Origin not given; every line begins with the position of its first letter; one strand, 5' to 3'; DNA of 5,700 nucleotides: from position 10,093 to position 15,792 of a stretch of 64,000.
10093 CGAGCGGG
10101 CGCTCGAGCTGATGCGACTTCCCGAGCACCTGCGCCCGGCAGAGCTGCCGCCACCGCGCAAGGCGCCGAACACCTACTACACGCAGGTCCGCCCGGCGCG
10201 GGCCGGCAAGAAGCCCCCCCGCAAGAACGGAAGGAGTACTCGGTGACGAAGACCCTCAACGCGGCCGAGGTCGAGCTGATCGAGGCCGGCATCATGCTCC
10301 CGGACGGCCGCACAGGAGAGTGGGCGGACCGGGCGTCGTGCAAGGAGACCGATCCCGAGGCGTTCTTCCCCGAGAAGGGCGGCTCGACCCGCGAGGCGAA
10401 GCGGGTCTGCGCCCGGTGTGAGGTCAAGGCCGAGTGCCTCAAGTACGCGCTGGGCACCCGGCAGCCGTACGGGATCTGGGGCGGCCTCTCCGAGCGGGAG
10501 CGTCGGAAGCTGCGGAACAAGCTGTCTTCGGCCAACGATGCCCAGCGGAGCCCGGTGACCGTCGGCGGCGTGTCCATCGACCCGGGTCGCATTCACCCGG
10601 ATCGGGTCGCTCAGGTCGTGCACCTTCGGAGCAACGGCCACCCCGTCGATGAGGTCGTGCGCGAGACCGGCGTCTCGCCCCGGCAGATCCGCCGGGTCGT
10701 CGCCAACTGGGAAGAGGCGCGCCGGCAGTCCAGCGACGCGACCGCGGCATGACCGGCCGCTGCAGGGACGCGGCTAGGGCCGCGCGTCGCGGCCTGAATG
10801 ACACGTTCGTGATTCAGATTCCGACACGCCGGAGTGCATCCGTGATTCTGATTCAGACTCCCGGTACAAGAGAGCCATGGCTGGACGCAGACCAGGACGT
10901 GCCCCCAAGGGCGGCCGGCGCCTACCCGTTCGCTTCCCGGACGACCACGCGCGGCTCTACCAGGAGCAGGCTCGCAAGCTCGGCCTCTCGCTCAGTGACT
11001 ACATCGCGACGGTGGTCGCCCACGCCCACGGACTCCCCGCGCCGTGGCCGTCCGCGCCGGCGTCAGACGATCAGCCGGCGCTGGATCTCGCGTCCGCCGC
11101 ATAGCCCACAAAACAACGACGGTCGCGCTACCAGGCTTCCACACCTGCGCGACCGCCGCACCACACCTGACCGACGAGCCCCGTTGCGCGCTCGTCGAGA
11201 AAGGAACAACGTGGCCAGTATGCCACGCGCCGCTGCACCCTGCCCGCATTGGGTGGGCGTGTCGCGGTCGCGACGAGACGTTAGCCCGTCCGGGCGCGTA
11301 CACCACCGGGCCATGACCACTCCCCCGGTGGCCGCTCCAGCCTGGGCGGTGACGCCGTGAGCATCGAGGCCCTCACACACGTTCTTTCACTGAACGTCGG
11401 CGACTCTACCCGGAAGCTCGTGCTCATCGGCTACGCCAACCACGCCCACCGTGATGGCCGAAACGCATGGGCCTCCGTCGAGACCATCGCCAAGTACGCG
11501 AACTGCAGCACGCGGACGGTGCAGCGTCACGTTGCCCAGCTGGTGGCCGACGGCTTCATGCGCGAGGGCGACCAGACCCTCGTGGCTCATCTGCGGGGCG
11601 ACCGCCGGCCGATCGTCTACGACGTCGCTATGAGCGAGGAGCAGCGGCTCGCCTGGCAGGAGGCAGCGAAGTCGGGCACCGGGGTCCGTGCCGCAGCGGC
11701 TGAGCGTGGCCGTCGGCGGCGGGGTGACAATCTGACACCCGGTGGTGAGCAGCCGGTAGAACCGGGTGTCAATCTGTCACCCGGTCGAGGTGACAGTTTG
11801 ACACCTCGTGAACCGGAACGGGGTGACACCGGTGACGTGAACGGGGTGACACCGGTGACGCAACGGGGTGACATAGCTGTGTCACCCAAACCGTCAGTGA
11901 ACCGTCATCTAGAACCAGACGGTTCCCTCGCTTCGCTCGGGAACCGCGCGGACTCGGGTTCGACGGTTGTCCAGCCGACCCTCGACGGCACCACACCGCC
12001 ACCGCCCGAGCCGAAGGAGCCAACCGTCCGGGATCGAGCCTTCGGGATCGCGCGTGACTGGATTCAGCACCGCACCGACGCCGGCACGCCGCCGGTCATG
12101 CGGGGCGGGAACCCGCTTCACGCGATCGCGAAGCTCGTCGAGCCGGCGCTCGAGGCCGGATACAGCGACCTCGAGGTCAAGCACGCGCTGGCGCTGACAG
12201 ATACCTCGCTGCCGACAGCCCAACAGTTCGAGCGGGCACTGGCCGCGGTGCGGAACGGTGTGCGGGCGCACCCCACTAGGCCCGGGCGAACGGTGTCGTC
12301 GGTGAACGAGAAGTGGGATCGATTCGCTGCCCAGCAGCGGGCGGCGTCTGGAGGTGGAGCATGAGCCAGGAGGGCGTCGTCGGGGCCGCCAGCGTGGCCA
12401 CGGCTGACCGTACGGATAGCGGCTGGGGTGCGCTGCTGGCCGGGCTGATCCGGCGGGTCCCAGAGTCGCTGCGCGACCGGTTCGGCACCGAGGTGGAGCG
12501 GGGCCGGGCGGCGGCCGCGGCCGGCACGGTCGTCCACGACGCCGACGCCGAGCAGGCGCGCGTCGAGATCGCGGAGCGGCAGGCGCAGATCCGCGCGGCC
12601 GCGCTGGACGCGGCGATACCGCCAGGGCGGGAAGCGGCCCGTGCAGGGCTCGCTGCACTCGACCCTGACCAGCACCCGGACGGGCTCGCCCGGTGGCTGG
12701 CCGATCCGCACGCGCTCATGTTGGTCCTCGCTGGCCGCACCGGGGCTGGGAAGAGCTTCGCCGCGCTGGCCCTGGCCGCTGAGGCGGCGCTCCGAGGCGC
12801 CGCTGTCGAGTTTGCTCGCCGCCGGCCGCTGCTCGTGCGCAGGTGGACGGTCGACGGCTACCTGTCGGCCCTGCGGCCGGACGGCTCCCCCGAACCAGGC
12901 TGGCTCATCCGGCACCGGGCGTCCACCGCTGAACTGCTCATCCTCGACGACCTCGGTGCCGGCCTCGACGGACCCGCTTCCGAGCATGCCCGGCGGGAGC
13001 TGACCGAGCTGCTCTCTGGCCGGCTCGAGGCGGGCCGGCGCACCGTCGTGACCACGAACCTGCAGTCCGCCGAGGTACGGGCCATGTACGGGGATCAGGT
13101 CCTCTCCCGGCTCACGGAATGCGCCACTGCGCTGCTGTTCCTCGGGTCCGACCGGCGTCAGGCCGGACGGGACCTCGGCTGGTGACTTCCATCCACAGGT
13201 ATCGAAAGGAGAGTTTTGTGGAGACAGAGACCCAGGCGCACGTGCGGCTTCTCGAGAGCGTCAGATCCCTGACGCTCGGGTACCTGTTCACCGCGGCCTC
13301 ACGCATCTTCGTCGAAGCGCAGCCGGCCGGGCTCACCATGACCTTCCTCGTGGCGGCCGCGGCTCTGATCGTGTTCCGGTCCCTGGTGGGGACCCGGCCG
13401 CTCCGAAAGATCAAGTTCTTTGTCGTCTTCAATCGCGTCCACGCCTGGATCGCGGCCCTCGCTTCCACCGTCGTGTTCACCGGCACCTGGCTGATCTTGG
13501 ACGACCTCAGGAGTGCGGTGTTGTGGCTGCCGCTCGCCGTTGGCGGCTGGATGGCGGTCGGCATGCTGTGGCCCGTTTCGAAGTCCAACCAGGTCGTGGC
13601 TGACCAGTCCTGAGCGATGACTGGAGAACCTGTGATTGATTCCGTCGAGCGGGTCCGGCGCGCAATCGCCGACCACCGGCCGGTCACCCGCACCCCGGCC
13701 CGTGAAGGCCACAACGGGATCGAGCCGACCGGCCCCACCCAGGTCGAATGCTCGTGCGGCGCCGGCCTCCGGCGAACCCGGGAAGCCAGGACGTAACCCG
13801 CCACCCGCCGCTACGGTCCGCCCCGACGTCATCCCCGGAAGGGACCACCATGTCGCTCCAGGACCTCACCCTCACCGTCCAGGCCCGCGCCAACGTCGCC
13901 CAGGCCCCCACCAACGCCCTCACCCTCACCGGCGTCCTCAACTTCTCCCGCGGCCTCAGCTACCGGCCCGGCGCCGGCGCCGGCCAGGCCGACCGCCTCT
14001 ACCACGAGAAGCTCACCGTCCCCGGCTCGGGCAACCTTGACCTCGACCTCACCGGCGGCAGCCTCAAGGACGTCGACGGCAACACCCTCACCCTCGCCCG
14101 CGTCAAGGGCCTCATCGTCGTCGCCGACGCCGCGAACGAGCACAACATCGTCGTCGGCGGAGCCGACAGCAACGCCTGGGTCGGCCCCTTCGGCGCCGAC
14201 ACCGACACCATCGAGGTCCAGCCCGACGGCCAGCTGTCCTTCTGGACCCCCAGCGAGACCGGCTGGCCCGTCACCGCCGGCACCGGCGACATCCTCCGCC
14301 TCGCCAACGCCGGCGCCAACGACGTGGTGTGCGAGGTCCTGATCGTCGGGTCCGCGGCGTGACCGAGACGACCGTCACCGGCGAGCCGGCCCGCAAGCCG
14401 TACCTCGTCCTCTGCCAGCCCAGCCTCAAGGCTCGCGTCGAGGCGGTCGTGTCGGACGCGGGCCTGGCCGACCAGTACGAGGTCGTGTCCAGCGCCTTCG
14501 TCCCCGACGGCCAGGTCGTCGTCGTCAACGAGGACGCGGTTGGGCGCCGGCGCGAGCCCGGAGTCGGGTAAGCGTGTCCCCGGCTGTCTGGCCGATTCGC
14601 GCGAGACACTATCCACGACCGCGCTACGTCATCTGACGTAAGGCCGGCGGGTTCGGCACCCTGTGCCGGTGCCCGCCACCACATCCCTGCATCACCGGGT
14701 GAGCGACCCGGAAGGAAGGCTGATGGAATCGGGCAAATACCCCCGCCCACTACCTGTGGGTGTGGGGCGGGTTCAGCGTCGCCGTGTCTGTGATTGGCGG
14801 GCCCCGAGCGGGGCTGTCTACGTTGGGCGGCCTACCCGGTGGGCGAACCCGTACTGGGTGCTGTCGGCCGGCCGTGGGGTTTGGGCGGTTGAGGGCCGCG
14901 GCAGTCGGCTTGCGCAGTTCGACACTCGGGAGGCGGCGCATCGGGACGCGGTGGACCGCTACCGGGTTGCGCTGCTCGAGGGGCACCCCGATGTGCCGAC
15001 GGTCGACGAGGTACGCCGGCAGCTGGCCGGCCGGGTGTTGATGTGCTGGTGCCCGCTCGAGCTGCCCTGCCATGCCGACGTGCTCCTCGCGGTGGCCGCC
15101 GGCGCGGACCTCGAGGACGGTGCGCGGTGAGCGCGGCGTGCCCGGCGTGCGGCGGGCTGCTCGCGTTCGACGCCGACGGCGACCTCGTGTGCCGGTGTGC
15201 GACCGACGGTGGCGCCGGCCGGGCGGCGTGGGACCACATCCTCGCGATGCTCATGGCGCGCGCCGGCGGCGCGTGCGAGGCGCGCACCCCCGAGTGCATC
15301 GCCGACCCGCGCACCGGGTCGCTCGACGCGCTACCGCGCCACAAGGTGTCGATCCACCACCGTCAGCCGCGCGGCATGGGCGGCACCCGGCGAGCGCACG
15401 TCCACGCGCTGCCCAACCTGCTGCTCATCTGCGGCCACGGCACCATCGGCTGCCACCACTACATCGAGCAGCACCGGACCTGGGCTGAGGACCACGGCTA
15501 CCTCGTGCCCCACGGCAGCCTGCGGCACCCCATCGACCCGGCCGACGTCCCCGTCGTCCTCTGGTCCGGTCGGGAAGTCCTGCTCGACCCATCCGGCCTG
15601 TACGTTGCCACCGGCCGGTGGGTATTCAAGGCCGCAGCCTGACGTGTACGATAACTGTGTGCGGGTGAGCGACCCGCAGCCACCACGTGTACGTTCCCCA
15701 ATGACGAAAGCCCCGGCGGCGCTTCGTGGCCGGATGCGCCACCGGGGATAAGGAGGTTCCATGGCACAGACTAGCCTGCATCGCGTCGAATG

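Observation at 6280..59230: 28-copy sense-strand stem-loop (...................) between a -10 box and the RBS of unrelated genes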

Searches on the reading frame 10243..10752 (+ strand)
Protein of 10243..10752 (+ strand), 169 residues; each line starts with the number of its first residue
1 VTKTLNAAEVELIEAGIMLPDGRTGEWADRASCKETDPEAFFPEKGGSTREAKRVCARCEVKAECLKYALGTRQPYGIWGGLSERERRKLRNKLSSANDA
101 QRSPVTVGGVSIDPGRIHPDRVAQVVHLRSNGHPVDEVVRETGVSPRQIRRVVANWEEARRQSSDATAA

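Call 46: search_protein_families(library=pfam, proteins=[window:10243-10752:+], max_evalue=0.01)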
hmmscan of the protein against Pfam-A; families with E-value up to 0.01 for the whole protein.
window:10243-10752:+ (169 aa): 5 families
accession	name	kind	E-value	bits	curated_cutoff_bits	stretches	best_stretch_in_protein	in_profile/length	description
PF02467.21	Whib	-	4.5e-26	91.6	23.6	1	27-90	1-65/65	Transcription factor WhiB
PF13384.12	HTH_23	-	9.5e-07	28.9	24.6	1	121-158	6-43/50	Homeodomain-like domain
PF02796.21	HTH_7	-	1.8e-05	25.2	23.8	1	117-155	6-44/45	Helix-turn-helix domain of resolvase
PF13518.12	HTH_28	-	0.00011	22.6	25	1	124-160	4-40/52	Helix-turn-helix domain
PF13551.12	HTH_29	-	0.00017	22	28.1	1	123-160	2-40/64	Winged helix-turn helix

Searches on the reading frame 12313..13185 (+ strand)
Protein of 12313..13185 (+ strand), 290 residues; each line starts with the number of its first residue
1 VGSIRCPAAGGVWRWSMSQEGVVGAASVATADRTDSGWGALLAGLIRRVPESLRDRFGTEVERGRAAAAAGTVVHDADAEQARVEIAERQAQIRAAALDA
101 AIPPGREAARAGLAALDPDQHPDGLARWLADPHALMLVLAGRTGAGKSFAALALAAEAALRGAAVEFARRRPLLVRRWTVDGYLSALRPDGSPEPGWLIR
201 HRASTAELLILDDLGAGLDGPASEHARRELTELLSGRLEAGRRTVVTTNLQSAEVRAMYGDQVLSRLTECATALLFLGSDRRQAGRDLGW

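Call 32: search_protein_families(library=phrogs, proteins=[window:12313-13185:+], max_evalue=0.001)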
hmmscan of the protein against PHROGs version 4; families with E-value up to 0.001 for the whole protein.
window:12313-13185:+ (290 aa): 4 families
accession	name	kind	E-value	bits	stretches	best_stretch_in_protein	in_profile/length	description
phrog_50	-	DNA, RNA and nucleotide metabolism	2.8e-21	77.2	1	137-287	372-515/570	DnaC-like helicase loader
phrog_3277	-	DNA, RNA and nucleotide metabolism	6.7e-15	56.3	1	127-283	3-154/168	DnaC-like helicase loader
phrog_26922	-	DNA, RNA and nucleotide metabolism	1.6e-08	36.1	1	204-271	10-74/92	DnaC-like helicase loader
phrog_15321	-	unknown function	6.7e-06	27.2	1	206-276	8-81/93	-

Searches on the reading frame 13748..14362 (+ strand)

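Call 32: search_protein_families(library=phrogs, proteins=[window:13748-14362:+], max_evalue=0.001)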
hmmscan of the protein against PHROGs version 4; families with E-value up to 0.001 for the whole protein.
window:13748-14362:+ (204 aa): 1 family
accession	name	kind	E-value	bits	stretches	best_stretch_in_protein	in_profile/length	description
phrog_22694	-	unknown function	1.3e-36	127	1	54-204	17-170/170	-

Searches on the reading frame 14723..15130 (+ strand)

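Call 46: search_protein_families(library=pfam, proteins=[window:14723-15130:+], max_evalue=0.01)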
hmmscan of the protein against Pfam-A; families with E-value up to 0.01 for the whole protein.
window:14723-15130:+ (135 aa): 1 family
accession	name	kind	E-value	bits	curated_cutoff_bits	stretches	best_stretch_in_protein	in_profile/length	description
PF14216.11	DUF4326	-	3e-18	66.7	25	1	21-122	2-81/82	Domain of unknown function (DUF4326)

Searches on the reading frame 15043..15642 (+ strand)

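Call 32: search_protein_families(library=phrogs, proteins=[window:15043-15642:+], max_evalue=0.001)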
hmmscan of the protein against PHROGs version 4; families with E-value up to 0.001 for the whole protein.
window:15043-15642:+ (199 aa): 2 families
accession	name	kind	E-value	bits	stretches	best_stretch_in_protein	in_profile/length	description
phrog_740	-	DNA, RNA and nucleotide metabolism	6.2e-24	85.6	1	66-187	29-125/332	HNH endonuclease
phrog_14515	-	DNA, RNA and nucleotide metabolism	2.3e-13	51.2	1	117-186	3-66/77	HNH endonuclease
